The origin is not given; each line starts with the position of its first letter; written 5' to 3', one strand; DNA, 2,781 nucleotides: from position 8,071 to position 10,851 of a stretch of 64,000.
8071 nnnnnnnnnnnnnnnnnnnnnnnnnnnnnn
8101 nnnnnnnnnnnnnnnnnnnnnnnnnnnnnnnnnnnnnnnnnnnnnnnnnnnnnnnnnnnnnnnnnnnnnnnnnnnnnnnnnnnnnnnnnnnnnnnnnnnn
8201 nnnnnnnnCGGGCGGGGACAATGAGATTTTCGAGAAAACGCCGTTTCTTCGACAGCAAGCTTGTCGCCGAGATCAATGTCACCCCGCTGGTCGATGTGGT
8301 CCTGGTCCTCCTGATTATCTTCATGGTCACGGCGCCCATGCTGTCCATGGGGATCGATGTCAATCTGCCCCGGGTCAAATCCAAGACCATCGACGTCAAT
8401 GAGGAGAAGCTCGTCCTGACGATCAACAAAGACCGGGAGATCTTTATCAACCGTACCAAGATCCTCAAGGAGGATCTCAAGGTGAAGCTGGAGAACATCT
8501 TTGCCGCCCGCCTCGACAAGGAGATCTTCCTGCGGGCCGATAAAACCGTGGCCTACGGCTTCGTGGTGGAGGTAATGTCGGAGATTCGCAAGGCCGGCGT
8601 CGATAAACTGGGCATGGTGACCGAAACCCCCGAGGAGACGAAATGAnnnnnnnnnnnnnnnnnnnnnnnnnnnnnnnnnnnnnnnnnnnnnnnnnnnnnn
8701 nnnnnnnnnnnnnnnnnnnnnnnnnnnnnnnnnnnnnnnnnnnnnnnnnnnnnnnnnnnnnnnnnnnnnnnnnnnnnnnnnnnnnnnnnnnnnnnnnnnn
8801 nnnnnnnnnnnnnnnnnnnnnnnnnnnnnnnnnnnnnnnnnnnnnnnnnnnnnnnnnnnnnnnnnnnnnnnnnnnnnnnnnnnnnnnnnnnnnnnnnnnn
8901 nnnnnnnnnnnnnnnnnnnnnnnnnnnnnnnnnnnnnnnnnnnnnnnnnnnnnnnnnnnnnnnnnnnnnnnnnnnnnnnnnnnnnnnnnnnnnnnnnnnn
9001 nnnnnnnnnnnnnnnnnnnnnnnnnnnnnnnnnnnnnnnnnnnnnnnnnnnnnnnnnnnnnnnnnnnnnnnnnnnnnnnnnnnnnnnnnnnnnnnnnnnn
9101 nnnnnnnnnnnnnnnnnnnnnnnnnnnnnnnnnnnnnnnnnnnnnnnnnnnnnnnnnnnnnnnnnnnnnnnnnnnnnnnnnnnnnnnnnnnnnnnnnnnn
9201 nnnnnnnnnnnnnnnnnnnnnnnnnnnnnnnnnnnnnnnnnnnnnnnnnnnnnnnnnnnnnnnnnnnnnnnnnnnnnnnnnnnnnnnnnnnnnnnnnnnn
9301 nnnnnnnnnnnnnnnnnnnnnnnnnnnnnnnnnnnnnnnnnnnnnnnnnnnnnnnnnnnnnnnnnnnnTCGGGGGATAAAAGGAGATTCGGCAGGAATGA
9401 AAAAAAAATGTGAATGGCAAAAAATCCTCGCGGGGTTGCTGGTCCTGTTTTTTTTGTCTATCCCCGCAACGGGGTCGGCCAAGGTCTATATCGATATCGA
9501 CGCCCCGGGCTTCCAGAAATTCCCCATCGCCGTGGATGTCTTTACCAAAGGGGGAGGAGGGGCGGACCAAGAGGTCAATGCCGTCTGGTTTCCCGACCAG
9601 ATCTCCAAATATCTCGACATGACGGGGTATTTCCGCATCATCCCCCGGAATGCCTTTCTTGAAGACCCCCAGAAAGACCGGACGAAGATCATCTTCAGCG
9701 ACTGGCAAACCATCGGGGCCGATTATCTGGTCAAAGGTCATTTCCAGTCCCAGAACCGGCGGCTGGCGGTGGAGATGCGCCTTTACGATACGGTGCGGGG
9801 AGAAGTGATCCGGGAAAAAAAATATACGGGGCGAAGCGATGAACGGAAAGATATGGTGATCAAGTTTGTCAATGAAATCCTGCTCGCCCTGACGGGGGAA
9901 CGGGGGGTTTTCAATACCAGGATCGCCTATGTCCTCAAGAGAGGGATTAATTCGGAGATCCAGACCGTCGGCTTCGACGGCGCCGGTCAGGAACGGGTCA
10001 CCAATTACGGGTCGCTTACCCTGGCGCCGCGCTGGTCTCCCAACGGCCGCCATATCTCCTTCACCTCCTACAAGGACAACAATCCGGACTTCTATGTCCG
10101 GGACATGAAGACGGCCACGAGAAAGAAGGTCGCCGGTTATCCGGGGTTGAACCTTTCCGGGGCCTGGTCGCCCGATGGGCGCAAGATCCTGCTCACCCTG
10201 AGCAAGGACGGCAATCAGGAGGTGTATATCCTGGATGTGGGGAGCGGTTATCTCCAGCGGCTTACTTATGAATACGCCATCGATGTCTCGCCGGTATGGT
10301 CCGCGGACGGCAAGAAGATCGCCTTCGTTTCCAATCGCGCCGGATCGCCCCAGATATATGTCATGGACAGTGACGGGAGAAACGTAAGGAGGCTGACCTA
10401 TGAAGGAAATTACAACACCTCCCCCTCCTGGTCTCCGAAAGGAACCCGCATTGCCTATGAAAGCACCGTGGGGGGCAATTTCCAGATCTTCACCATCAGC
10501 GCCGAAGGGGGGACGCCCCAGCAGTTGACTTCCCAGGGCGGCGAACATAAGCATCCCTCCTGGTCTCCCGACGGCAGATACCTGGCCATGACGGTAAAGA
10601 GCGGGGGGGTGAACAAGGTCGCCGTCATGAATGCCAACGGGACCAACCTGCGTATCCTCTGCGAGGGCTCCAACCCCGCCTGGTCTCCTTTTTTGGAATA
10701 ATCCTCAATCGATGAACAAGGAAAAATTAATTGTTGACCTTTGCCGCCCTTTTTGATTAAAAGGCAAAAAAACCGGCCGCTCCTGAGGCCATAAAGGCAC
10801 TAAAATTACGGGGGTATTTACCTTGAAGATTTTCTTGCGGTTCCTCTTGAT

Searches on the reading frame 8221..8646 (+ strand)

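Call 4: search_protein_families(library=pfam, proteins=[window:8221-8646:+])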
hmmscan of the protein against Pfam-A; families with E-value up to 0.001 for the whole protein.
window:8221-8646:+ (141 aa): 1 family
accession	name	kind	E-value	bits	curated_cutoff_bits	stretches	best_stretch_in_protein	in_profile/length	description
PF02472.21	ExbD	-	1e-30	106.8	25.4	1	13-135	3-126/128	Biopolymer transport protein ExbD/TolR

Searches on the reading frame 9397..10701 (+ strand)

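Call 4: search_protein_families(library=pfam, proteins=[window:9397-10701:+])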
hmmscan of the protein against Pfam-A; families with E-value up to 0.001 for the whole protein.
window:9397-10701:+ (434 aa): 8 families
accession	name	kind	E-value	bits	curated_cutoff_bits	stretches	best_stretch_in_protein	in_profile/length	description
PF07676.18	PD40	-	8.6e-41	137.5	20.9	4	286-322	1-38/38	WD40-like Beta Propeller Repeat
PF04052.18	TolB_N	-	9.5e-21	74.4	22.4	1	31-136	2-104/106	TolB amino-terminal domain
PF00930.27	DPPIV_N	-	4e-11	42.7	22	1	301-402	243-349/354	Dipeptidyl peptidase IV (DPP IV) N-terminal region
PF25174.1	Beta-prop_THOC3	-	4.7e-10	39.4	305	1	212-322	53-157/272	THOC3 beta-propeller domain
PF25460.1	Beta-prop_Aladin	-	5.8e-07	29.4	171.1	0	300-402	117-215/340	Aladin seven-bladed propeller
PF24797.1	Beta-prop_WDR35_TULP_N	-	0.00015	21.4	80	0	257-336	123-196/332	WDR35/TULP4 N-terminal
PF10647.15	Gmad1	-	0.00028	21.2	20.5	0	298-349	27-76/251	Lipoprotein LpqB beta-propeller domain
PF14583.12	Pectate_lyase22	-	0.00073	18.8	30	0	319-373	217-273/386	Oligogalacturonate lyase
